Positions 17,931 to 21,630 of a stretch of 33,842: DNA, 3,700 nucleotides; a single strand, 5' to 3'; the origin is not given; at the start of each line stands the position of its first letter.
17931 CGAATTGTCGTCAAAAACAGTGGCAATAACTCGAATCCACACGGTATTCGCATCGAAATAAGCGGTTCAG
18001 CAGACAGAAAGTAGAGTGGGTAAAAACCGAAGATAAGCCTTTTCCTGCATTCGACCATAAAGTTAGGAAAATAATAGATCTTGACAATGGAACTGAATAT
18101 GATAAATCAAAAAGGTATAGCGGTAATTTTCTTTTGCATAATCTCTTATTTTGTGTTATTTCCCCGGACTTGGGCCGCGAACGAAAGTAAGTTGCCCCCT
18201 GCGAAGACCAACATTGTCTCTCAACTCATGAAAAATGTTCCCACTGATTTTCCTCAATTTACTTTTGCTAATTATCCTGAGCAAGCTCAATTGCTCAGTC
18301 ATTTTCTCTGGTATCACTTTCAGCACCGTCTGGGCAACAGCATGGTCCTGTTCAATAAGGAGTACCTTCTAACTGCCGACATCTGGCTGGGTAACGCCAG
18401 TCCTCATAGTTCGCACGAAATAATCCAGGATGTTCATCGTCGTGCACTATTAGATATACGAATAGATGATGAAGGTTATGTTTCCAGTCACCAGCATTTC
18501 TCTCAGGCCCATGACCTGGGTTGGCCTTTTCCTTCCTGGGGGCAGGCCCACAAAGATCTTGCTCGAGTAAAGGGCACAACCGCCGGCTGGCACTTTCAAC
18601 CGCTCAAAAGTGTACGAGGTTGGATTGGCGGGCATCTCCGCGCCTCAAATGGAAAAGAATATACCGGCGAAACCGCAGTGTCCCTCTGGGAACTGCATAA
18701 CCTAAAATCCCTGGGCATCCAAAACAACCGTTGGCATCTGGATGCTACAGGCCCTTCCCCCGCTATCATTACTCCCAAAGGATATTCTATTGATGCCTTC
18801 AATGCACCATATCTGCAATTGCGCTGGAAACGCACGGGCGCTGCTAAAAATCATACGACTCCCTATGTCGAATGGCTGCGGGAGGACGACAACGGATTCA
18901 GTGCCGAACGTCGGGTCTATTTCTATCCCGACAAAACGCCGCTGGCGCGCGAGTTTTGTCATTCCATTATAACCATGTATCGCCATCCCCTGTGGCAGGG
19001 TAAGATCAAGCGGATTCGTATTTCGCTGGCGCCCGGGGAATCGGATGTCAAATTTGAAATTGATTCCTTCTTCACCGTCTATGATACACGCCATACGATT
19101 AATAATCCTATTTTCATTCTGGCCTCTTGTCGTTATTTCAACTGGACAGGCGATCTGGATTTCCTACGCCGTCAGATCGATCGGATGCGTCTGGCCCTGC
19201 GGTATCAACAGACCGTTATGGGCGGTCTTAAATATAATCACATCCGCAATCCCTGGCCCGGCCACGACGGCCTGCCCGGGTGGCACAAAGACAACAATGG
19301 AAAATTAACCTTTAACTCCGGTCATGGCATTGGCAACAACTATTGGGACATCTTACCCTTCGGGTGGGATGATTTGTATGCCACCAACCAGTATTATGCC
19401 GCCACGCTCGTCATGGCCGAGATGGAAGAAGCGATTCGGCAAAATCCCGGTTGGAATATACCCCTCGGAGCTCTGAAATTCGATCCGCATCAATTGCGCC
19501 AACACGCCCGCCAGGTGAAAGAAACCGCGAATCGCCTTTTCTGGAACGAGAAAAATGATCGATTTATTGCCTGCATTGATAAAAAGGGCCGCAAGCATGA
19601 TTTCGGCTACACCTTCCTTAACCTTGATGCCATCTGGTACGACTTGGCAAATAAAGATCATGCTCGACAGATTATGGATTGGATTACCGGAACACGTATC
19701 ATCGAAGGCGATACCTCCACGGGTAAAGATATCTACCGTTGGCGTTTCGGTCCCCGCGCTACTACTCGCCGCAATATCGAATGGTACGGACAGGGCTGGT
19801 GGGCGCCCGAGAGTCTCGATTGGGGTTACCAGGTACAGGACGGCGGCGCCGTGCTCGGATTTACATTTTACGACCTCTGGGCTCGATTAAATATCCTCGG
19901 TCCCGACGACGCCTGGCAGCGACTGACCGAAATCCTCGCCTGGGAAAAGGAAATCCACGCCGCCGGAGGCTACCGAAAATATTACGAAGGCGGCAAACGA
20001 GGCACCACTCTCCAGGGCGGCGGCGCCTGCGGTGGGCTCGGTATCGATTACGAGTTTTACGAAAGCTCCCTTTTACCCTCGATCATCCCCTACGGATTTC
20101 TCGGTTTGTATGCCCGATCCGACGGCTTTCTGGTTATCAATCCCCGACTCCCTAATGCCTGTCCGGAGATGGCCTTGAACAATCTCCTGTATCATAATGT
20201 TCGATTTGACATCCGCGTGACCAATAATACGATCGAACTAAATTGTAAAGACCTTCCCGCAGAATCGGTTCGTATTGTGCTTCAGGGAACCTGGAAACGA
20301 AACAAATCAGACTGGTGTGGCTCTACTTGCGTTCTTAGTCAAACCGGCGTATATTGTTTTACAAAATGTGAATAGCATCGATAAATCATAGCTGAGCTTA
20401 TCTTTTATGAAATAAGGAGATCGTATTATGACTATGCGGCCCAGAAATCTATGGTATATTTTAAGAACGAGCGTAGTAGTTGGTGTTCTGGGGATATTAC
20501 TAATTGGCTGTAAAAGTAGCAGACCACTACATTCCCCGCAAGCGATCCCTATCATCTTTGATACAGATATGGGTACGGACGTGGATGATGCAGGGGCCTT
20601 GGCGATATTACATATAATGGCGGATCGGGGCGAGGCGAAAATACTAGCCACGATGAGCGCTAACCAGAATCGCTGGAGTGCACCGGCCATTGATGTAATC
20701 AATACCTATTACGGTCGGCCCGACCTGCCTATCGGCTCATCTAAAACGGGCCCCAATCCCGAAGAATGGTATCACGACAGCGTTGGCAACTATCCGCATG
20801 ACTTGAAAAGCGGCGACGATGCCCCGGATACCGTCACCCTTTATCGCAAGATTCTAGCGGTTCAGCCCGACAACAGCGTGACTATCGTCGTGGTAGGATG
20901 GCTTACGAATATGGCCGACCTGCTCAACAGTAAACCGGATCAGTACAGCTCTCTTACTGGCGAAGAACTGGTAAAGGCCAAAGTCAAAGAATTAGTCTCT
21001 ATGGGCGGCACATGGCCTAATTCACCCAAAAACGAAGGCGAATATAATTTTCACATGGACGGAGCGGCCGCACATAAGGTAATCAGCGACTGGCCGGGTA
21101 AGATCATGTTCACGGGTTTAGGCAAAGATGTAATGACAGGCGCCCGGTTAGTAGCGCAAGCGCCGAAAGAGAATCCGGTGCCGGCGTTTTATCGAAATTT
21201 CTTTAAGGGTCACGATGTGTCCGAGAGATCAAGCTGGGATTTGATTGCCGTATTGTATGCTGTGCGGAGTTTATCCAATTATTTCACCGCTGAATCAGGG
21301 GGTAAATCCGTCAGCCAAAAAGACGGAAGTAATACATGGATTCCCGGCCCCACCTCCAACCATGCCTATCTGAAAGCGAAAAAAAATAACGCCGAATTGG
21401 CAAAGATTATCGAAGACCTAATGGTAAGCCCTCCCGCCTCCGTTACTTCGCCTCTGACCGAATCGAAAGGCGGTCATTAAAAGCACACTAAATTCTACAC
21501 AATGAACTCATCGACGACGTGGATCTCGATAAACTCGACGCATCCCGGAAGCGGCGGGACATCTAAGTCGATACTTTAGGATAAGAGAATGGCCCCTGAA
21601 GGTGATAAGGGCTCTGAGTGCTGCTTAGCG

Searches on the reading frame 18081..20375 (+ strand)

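Call 5: search_protein_families(library=pfam, proteins=[window:18081-20375:+], max_evalue=0.001)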
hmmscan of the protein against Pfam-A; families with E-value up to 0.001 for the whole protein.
window:18081-20375:+ (764 aa): 1 family
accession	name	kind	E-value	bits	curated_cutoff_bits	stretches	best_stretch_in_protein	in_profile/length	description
PF03633.20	Glyco_hydro_65C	-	9.6e-05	22.5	22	1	681-722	5-45/62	Glycosyl hydrolase family 65, C-terminal domain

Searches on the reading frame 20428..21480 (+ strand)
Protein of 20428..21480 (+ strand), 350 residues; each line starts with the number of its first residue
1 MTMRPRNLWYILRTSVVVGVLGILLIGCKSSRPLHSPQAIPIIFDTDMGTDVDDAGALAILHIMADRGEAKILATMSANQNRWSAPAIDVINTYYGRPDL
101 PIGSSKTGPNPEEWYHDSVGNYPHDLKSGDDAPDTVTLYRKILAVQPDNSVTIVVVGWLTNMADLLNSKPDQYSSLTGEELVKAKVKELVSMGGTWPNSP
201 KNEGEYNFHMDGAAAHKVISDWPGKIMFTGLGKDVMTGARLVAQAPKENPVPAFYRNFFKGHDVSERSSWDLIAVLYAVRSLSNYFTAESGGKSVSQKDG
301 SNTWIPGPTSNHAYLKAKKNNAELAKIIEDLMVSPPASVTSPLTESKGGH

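Call 4: search_protein_families(library=pfam, proteins=[window:20428-21480:+], max_evalue=0.01)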
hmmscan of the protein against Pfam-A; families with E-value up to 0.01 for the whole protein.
window:20428-21480:+ (350 aa): 1 family
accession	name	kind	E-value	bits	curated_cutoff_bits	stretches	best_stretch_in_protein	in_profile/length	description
PF01156.24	IU_nuc_hydro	-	1.2e-17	64.9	34.2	1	42-288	1-252/297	Inosine-uridine preferring nucleoside hydrolase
